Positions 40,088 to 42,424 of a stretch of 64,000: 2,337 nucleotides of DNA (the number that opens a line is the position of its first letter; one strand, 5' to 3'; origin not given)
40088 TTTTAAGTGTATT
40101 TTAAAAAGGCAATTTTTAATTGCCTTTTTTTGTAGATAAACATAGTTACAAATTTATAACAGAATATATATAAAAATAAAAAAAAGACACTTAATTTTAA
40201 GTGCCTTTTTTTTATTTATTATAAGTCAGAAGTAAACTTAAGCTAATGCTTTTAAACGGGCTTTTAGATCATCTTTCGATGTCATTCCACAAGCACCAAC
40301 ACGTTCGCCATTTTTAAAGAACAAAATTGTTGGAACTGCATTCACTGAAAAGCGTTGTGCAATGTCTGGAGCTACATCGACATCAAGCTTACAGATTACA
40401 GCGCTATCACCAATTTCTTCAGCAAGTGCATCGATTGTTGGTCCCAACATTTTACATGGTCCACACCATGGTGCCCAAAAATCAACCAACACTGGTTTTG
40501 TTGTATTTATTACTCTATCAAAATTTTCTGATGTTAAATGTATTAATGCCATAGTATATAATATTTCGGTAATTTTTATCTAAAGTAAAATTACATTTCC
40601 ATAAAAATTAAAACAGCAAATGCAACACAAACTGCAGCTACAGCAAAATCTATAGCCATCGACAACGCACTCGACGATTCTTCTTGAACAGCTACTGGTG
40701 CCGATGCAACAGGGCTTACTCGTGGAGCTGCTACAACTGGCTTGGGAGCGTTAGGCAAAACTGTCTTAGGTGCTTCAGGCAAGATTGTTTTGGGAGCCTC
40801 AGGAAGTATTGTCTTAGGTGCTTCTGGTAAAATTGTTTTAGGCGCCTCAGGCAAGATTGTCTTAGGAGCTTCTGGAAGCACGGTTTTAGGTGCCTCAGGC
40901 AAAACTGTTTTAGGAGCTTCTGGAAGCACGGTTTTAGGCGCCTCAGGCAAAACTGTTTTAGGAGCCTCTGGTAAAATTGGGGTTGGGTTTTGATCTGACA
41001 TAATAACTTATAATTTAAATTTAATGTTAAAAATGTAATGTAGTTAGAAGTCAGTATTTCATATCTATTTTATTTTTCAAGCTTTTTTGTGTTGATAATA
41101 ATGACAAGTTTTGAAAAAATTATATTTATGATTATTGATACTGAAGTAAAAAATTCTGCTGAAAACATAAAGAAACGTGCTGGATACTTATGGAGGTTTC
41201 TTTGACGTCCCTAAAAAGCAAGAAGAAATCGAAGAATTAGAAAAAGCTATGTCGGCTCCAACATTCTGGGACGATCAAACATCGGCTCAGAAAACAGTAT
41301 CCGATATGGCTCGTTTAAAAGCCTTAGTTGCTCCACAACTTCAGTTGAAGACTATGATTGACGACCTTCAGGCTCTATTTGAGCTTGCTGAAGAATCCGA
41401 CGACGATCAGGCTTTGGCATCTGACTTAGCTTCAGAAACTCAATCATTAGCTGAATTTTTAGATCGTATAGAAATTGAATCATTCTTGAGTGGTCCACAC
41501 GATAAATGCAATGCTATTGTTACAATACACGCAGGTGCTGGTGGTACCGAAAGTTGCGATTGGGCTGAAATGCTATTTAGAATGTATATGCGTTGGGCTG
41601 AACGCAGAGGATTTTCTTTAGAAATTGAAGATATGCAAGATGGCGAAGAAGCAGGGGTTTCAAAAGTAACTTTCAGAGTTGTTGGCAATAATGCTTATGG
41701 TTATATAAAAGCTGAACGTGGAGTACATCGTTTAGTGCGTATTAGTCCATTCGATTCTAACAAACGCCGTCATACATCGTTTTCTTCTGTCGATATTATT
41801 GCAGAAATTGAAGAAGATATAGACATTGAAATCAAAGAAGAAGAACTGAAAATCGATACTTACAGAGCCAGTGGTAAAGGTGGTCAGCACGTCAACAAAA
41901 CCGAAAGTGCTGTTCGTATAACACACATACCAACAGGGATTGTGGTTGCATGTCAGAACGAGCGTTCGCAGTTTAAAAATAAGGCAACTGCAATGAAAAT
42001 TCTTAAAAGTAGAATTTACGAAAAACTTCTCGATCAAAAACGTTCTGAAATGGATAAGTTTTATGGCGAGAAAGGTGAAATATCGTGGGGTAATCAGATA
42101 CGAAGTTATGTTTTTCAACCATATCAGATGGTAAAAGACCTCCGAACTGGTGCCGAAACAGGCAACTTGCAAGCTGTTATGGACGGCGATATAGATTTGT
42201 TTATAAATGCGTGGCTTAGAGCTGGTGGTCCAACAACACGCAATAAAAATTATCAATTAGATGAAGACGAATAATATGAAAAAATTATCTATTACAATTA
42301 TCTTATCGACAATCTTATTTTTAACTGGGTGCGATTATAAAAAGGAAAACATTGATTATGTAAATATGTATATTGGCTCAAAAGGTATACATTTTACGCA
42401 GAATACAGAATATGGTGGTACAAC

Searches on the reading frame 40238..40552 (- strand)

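Call 48: search_protein_families(library=pfam, proteins=[window:40238-40552:-], max_evalue=0.00001)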
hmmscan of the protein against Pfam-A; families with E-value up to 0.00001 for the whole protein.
window:40238-40552:- (104 aa): 2 families
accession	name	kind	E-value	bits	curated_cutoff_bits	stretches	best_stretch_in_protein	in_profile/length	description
PF00085.26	Thioredoxin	-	7.4e-30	103.4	23.5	1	4-101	3-102/103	Thioredoxin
PF13098.12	Thioredoxin_2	-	4.8e-08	33.7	27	1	17-99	4-103/104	Thioredoxin-like domain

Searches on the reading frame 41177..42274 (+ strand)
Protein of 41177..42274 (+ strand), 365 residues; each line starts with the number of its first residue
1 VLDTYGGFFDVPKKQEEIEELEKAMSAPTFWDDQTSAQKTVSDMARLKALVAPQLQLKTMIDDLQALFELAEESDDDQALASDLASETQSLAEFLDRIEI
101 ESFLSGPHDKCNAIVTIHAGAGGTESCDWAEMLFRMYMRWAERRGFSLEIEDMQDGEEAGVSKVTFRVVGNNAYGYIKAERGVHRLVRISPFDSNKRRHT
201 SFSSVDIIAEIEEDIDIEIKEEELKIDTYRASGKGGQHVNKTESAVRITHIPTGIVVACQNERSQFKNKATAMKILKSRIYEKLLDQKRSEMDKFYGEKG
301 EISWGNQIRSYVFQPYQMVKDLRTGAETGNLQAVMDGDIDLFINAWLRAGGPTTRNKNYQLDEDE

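Call 49: search_protein_families(library=pfam, proteins=[window:41177-42274:+], max_evalue=0.00001)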
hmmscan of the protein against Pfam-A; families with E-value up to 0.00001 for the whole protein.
window:41177-42274:+ (365 aa): 2 families
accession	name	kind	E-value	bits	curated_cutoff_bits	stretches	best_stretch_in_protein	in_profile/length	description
PF03462.23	PCRF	-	1.1e-58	198.7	24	1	15-205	2-194/194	PCRF domain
PF00472.26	RF-1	-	4e-44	149.7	35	1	213-323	1-116/116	RF-1 domain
